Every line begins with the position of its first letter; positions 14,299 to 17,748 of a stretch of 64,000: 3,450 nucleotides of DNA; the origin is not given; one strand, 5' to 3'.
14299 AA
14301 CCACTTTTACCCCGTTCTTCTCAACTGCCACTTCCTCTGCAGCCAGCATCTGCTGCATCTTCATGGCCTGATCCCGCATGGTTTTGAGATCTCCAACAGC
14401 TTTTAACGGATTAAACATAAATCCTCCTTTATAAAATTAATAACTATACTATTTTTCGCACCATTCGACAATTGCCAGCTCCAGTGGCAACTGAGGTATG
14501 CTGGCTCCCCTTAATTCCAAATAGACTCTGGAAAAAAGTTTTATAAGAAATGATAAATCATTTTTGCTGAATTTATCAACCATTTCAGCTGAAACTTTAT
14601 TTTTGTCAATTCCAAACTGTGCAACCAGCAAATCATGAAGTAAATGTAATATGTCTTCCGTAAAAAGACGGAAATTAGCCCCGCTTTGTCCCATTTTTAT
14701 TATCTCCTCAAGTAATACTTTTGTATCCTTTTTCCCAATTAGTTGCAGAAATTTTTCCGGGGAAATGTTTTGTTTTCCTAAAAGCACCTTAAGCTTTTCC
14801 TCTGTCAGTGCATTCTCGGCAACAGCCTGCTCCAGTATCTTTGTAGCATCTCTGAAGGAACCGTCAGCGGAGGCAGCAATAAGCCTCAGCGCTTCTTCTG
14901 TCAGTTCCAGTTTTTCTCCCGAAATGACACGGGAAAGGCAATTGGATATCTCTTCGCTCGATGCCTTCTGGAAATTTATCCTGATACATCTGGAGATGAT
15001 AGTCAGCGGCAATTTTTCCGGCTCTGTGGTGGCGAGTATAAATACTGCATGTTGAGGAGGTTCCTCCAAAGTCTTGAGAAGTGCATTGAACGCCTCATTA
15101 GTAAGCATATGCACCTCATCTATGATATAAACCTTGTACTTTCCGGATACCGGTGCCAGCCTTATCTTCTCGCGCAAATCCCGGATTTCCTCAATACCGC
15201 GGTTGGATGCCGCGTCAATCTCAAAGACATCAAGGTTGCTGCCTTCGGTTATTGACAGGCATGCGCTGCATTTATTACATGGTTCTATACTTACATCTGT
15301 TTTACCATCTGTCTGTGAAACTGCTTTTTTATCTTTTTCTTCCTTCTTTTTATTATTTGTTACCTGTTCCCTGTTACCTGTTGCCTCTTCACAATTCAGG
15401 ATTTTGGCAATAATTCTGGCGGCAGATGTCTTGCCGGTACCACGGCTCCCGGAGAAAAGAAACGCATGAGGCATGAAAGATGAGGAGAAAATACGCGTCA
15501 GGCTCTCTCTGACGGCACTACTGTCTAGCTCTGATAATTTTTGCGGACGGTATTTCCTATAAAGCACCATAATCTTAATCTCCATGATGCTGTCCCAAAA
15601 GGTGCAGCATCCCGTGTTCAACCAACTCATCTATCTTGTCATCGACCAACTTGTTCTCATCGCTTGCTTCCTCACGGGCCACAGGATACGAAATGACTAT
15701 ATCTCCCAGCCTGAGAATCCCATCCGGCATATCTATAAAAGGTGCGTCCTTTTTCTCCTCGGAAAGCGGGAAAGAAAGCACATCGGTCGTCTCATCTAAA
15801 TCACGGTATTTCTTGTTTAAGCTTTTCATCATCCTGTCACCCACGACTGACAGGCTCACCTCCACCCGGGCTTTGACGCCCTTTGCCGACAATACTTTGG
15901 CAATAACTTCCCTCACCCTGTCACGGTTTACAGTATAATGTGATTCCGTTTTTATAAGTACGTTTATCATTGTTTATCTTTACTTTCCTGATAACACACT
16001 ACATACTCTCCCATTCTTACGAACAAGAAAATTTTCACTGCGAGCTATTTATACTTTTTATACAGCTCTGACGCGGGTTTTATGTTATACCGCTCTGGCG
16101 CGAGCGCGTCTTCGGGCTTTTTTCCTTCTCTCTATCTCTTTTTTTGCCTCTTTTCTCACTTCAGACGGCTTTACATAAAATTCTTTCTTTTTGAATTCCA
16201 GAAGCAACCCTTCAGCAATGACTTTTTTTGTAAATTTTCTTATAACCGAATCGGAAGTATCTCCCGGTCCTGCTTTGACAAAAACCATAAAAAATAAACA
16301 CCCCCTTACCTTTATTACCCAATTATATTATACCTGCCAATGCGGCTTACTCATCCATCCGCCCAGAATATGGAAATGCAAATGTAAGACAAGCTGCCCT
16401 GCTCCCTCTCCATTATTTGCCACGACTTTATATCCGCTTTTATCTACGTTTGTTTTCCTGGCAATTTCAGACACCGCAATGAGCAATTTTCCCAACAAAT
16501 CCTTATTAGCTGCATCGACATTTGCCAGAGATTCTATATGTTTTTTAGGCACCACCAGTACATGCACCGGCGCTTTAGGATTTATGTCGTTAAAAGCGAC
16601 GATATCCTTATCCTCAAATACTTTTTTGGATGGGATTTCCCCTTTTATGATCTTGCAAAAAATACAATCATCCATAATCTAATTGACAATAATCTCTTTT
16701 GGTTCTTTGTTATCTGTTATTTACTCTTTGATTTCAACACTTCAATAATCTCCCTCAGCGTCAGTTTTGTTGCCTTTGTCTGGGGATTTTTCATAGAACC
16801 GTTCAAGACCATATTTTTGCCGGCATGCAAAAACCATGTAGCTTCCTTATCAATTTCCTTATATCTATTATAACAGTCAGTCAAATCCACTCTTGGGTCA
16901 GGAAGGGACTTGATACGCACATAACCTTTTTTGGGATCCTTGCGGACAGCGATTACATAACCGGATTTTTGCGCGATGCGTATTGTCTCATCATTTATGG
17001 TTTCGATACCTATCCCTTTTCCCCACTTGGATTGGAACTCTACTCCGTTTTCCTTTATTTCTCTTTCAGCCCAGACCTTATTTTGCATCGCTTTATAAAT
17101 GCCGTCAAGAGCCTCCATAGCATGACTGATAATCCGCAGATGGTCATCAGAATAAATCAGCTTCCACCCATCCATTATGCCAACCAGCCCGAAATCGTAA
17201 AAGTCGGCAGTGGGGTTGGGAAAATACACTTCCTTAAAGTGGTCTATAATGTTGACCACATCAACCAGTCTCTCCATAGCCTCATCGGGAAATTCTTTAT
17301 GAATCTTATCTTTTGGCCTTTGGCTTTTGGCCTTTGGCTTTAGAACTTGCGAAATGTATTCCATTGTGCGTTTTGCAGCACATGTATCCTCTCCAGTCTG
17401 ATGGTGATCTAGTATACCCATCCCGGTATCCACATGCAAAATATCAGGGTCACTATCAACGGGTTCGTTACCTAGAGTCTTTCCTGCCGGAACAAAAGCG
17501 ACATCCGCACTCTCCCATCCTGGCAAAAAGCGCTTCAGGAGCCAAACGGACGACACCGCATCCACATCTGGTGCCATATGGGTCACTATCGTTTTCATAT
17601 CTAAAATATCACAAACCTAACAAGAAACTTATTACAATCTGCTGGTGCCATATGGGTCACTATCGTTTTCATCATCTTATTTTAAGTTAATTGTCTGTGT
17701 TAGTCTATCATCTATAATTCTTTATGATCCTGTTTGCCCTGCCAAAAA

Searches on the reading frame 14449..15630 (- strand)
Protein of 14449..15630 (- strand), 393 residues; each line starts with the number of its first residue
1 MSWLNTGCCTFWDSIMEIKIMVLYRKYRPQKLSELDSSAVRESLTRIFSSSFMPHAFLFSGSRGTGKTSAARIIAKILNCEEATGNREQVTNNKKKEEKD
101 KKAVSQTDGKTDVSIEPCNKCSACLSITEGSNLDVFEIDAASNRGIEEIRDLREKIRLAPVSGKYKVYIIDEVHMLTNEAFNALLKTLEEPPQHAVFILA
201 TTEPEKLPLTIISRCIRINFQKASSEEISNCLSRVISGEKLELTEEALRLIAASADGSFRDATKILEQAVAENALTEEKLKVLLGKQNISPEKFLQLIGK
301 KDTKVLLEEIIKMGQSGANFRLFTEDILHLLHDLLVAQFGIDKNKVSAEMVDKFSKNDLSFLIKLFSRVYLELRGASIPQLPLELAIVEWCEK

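Call 60: search_protein_families(library=pfam, proteins=[window:14449-15630:-], max_evalue=0.001)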
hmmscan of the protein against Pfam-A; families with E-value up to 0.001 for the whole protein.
window:14449-15630:- (393 aa): 8 families
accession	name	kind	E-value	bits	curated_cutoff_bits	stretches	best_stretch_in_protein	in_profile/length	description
PF13177.12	DNA_pol3_delta2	-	1.4e-40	139.3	27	2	112-222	48-159/161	DNA polymerase III, delta subunit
PF00004.35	AAA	-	4.6e-13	50.2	21.2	1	58-218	2-126/131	ATPase family associated with various cellular activities (AAA)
PF22608.2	DNAX_ATPase_lid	-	1.7e-10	40.9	27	1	228-271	2-45/49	DNA polymerase III clamp loader subunit, ATPase lid domain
PF12169.13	DNA_pol3_gamma3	-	5.9e-05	23.3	24.4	1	295-389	22-126/143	DNA polymerase III subunits gamma and tau domain III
PF07728.20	AAA_5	-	9.5e-05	22.9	22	0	164-191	66-93/139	AAA domain (dynein-related subfamily)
PF13401.12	AAA_22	-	0.00012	22.8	27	0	59-202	10-123/130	AAA domain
PF16193.11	AAA_assoc_2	-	0.00034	21.2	34.3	1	239-297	3-54/81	AAA C-terminal domain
PF06068.19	TIP49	-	0.00039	20.1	23.8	0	167-201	277-310/347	TIP49 P-loop domain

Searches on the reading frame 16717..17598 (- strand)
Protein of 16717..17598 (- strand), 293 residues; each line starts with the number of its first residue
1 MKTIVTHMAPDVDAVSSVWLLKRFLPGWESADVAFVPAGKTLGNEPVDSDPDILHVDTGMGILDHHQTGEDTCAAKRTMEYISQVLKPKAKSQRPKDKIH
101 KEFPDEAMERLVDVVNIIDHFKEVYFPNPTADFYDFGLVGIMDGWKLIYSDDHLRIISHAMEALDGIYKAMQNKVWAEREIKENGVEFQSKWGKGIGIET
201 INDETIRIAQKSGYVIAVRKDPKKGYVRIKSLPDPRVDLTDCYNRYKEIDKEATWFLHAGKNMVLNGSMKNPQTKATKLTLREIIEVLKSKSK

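Call 37: search_protein_families(library=pfam, proteins=[window:16717-17598:-], max_evalue=0.01)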
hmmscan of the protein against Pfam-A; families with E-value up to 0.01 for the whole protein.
window:16717-17598:- (293 aa): 2 families
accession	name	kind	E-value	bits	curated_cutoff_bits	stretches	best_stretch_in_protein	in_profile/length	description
PF09828.14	ChrB_C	-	0.00065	20.5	25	0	5-43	2-38/132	ChrB, C-terminal domain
PF01368.27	DHH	-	0.0015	19.2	28.1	0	4-73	4-79/125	DHH family, N-terminal domain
